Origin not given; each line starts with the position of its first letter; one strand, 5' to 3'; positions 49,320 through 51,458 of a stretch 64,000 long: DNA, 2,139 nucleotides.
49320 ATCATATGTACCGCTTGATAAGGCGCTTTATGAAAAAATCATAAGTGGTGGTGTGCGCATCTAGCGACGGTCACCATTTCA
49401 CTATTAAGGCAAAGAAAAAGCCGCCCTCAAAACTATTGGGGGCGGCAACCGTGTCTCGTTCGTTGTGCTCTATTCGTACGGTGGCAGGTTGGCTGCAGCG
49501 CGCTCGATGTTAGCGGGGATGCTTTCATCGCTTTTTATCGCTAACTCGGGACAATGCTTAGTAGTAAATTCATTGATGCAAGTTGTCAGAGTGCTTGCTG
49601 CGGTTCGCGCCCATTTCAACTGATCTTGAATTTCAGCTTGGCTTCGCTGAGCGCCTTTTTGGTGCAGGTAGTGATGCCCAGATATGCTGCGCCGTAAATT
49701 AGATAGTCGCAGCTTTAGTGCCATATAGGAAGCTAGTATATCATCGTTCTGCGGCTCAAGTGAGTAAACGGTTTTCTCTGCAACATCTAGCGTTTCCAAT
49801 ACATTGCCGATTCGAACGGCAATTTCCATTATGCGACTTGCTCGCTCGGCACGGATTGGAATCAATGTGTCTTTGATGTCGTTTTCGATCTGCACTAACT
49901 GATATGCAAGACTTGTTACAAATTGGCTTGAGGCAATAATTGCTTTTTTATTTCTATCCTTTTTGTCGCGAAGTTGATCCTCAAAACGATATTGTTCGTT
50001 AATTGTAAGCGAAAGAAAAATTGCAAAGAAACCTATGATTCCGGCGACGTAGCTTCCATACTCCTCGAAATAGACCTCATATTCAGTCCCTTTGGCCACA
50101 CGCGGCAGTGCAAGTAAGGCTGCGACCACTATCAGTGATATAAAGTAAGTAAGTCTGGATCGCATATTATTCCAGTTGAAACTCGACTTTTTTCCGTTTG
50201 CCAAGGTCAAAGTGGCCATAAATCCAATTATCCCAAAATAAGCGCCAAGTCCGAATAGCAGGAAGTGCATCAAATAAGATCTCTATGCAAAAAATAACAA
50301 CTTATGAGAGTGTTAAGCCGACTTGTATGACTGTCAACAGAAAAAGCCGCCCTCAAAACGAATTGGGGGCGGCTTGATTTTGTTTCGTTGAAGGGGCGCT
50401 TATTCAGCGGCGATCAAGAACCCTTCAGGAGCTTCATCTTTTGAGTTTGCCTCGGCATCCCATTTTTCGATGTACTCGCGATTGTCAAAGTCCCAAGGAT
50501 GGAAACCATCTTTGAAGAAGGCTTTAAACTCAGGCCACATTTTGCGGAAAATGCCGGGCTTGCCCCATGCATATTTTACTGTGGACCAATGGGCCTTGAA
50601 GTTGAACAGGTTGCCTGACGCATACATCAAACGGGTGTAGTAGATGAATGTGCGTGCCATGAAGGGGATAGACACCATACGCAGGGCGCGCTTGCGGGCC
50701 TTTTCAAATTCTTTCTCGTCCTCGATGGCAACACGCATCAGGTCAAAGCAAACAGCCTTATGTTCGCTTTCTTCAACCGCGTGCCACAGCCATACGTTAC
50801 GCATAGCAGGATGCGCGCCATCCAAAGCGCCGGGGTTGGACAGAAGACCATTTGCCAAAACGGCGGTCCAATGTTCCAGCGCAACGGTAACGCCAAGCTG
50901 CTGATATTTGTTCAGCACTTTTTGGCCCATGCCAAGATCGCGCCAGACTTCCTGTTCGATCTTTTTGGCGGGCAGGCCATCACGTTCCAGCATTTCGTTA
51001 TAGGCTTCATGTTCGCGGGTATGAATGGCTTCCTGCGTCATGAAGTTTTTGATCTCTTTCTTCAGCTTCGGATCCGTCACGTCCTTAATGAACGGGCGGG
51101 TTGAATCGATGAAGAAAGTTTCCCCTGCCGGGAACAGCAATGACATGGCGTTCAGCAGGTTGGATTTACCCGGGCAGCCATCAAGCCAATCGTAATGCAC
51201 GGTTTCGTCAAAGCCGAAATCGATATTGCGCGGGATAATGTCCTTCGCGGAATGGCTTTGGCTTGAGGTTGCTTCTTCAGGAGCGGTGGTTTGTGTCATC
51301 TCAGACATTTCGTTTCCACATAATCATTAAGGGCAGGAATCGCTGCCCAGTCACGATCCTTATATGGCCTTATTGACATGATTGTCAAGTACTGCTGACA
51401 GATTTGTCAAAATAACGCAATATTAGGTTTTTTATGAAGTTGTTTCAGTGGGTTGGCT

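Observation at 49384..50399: AT-rich single-gene islet inserted between two convergent genes, bracketed by a duplicated terminator hairpin and carrying its own promoter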

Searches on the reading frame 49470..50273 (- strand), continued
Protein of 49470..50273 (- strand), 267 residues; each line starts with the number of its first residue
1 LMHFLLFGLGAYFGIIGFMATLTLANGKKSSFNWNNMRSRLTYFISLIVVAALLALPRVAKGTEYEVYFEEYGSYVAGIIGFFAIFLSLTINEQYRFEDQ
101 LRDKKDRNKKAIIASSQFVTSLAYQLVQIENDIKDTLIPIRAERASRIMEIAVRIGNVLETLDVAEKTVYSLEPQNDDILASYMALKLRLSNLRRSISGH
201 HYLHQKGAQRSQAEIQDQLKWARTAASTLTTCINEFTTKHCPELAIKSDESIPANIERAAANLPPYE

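Call 77: find_homologous_proteins(query=L027:2468-3046:-, max_evalue=0.001)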
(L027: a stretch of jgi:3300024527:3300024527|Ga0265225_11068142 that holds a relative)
Query L027:2468-3046:- (193 aa): 1371 proteins with E <= 0.001 among 1621 candidates; the best 120 are listed.
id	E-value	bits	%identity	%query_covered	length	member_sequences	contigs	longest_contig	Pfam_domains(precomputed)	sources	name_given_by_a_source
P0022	9.0e-121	419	100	100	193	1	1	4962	-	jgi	-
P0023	1.1e-86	308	71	99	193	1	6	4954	-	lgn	-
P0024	4.4e-77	276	67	91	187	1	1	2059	-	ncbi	-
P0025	7.3e-63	230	54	96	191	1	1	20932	-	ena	-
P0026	3.4e-61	224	57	93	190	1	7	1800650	-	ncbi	ncbi:MAG: hypothetical protein ABJN40_11070 [Sneathiella sp.]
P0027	1.1e-59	219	54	95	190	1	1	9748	-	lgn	-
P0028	2.5e-59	218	54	94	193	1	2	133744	-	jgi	-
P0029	3.4e-58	215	50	96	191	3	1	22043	-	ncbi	-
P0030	3.8e-58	214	53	93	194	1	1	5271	-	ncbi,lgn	-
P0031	4.1e-58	214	52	94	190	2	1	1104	-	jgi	-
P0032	5.6e-58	214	51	94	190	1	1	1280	-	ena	-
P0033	7.6e-58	213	53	94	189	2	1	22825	-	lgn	-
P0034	8.2e-58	213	53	94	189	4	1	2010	-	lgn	-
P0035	1.1e-57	213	51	94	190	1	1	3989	-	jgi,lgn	jgi:hypothetical protein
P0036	1.7e-57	212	52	94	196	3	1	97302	-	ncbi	-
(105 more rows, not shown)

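Call 79: find_encoding_contigs(protein=P0026, flank=4000, max_places=2)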
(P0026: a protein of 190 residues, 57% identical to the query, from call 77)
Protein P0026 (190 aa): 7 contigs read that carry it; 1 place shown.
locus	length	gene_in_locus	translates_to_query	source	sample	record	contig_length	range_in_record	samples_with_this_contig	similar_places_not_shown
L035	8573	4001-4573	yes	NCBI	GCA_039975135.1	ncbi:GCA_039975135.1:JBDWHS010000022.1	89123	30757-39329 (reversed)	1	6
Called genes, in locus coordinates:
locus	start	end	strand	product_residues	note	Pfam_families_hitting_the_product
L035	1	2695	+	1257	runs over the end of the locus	-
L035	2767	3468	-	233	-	PF13489:Methyltransf_23, PF13847:Methyltransf_31, PF08241:Methyltransf_11, PF08242:Methyltransf_12, PF13649:Methyltransf_25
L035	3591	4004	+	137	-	PF02082:Rrf2, PF03444:WHD_HrcA (weak)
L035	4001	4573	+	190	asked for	-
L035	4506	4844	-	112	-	-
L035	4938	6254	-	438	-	PF01266:DAO (faint), PF02737:3HCDH_N, PF00725:3HCDH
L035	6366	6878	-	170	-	PF05724:TPMT, PF05175:MTS (weak), PF13489:Methyltransf_23, PF03848:TehB, PF13847:Methyltransf_31, PF08241:Methyltransf_11, PF08242:Methyltransf_12, PF13649:Methyltransf_25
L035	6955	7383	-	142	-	PF13622:4HBT_3, PF03061:4HBT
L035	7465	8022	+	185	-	PF00440:TetR_N, PF16925:TetR_C_13 (weak), PF21993:TetR_C_13_2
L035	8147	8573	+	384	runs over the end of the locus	-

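Call 80: find_encoding_contigs(protein=P0025, flank=4000, max_places=2)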
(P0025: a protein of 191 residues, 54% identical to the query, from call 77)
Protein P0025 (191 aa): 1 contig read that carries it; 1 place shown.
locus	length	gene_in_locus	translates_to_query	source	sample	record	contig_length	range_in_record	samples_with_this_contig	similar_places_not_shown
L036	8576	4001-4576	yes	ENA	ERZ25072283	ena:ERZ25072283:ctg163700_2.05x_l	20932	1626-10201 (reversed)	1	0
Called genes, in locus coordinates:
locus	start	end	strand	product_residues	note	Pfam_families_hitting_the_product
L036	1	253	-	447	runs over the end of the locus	PF00239:Resolvase, PF07508:Recombinase, PF13408:Zn_ribbon_recom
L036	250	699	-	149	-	PF11149:DUF2924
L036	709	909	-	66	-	-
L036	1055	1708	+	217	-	PF00392:GntR (weak), PF01047:MarR (weak), PF01325:Fe_dep_repress, PF01726:LexA_DNA_bind, PF12802:MarR_2, PF04539:Sigma70_r3 (weak), PF13412:HTH_24 (weak), PF00717:Peptidase_S24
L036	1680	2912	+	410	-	-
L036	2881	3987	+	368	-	-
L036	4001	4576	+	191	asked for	-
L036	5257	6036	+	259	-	PF23441:SDR (weak), PF00106:adh_short, PF01370:Epimerase, PF08659:KR, PF13561:adh_short_C2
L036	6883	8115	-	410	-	PF01494:FAD_binding_3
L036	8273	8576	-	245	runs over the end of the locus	PF00813:FliP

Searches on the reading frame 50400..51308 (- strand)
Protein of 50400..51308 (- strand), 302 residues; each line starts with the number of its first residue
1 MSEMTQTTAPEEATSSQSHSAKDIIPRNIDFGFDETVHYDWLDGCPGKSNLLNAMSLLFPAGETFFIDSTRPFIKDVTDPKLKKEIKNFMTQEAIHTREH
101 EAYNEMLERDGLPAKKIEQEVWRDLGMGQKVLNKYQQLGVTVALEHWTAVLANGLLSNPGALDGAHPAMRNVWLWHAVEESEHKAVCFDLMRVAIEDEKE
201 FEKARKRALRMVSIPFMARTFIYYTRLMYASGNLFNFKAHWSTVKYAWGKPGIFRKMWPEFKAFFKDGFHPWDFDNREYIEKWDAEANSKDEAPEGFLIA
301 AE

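Call 7: search_protein_families(library=pfam, proteins=[window:50400-51308:-], max_evalue=1)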
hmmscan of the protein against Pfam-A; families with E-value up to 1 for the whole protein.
window:50400-51308:- (302 aa): 2 families
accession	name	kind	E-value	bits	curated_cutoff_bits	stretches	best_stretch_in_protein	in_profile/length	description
PF10118.14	Metal_hydrol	-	4e-76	256.4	33.2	1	26-274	2-246/247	Predicted metal-dependent hydrolase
PF11583.14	AurF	-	0.061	12.9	29.6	1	164-222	180-238/282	P-aminobenzoate N-oxygenase AurF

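Call 15: find_encoding_contigs(protein=window:50400-51308:-, flank=10000, max_places=6)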
Protein window:50400-51308:- (302 aa): no gene with exactly this product is on record in the collection.

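Call 16: list_cluster_members(proteins=[P0001, window:50403-51308:-, window:47548-49380:+])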
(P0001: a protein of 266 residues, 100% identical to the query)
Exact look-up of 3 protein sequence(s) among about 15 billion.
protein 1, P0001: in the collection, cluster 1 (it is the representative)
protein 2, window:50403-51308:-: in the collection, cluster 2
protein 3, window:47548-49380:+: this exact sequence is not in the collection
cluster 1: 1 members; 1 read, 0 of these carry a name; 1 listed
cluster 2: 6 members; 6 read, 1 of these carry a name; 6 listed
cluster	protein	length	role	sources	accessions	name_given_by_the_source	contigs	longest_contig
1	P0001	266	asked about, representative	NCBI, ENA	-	-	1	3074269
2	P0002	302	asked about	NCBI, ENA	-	-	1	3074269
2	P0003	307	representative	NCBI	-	-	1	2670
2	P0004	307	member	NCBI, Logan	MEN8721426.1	MAG: metal-dependent hydrolase [Alphaproteobacteria bacterium]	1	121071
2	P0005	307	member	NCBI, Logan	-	-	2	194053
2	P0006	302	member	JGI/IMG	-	-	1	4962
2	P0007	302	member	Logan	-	-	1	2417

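Call 44: search_protein_families(library=pfam, proteins=[L027:2465-3046:-, L028:2171-2416:-], max_evalue=1)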
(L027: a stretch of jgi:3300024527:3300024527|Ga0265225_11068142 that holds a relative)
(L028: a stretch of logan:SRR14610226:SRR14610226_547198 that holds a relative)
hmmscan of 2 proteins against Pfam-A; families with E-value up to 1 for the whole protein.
L027:2465-3046:- (193 aa): 1 family
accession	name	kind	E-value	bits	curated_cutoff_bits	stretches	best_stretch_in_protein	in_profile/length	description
PF19942.4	DUF6404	-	0.39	11.6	27.6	1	116-183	37-103/115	Family of unknown function (DUF6404)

L028:2171-2416:- (81 aa): 0 families

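Call 47: find_related_loci(query=window:50403-51308:-, collection=metagenome_contigs, flank=4000)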
Query window:50403-51308:- (302 aa) in metagenome_contigs; peptide patterns used: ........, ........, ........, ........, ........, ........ (x = any residue, [..] = any of these).
111 stretches matched a pattern; 1 encode a relative of the query (tblastn E <= 1e-3); 1 distinct loci.
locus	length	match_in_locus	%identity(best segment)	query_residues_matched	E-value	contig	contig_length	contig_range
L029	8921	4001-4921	91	1-302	0e+0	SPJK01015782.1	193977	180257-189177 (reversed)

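Call 58: find_homologous_proteins(query=window:50403-51308:-, max_evalue=1e-80)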
Query window:50403-51308:- (302 aa): 8 proteins with E <= 1e-80 among 780 candidates.
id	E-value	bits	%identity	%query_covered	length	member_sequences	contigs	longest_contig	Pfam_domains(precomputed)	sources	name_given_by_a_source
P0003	6.8e-187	638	90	100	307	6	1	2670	PF10118.15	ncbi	-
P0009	4.7e-184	629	88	100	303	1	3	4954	PF10118.15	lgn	-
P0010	3.5e-124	432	64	95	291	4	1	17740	PF10118.15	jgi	-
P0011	5.9e-114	398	61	97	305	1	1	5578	PF10118.15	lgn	-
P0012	3.2e-93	330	54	91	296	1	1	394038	PF10118.15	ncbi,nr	ncbi:unnamed protein product [Symbiodinium microadriaticum]|nr:unnamed protein product [Symbiodinium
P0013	1.6e-88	315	49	97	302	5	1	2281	PF10118.15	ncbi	ncbi:MAG: metal-dependent hydrolase [Alphaproteobacteria bacterium]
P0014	5.9e-85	303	49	85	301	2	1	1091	PF10118.15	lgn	-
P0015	1.7e-82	295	48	96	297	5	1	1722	PF10118.15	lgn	-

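Call 59: find_encoding_contigs(protein=P0009, flank=5000, max_places=3)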
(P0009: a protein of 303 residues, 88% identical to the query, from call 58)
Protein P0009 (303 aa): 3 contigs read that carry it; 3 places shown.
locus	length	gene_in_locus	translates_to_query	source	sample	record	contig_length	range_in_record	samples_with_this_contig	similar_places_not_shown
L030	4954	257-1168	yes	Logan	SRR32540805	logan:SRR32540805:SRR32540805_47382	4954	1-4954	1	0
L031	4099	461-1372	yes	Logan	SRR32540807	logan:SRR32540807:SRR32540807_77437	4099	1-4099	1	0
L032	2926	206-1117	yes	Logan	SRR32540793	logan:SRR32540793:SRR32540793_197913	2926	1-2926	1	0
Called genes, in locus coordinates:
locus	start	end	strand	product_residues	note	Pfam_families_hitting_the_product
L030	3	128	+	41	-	?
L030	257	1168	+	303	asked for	PF10118:Metal_hydrol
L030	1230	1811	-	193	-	-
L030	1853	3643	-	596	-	PF00501:AMP-binding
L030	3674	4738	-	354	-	PF23023:Anti-Pycsar_Apyc1 (weak), PF00753:Lactamase_B, PF12706:Lactamase_B_2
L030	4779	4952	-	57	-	?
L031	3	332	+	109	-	?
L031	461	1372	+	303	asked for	PF10118:Metal_hydrol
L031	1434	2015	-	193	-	-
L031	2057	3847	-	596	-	PF00501:AMP-binding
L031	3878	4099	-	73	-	?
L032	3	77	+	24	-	?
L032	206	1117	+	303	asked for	PF10118:Metal_hydrol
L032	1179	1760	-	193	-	-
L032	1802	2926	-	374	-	?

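Call 60: find_encoding_contigs(protein=P0010, flank=5000, max_places=3)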
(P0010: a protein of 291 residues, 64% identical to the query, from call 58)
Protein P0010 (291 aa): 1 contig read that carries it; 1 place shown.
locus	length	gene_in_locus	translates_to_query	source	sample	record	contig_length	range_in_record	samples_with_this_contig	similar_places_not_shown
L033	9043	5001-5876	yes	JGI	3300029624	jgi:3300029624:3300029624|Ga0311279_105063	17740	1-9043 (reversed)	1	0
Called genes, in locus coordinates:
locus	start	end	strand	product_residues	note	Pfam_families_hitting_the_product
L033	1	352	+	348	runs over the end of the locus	PF00248:Aldo_ket_red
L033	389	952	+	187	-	PF02834:LigT_PEase, PF10469:AKAP7_NLS, PF13563:2_5_RNA_ligase2, PF02834:LigT_PEase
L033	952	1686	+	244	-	PF02146:SIR2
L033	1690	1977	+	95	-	PF01329:Pterin_4a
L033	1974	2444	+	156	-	PF03061:4HBT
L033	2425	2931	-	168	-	-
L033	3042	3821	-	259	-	PF00106:adh_short, PF13561:adh_short_C2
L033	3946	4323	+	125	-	PF06803:DUF1232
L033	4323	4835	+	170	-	PF05163:DinB, PF04978:MST (weak), PF12867:DinB_2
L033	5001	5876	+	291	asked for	PF10118:Metal_hydrol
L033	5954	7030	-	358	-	PF23023:Anti-Pycsar_Apyc1, PF00753:Lactamase_B, PF12706:Lactamase_B_2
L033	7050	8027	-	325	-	PF08240:ADH_N, PF00107:ADH_zinc_N, PF13602:ADH_zinc_N_2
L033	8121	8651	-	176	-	-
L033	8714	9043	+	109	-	?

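Call 61: find_encoding_contigs(protein=P0011, flank=5000, max_places=3)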
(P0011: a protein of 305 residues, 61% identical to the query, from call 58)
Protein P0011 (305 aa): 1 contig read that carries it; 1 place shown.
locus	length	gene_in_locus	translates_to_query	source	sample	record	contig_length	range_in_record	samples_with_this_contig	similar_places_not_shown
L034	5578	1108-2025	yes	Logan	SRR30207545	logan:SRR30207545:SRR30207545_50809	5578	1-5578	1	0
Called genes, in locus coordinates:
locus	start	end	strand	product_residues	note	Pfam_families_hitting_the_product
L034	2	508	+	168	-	?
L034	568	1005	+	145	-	PF06803:DUF1232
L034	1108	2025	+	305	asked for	PF10118:Metal_hydrol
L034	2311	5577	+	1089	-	?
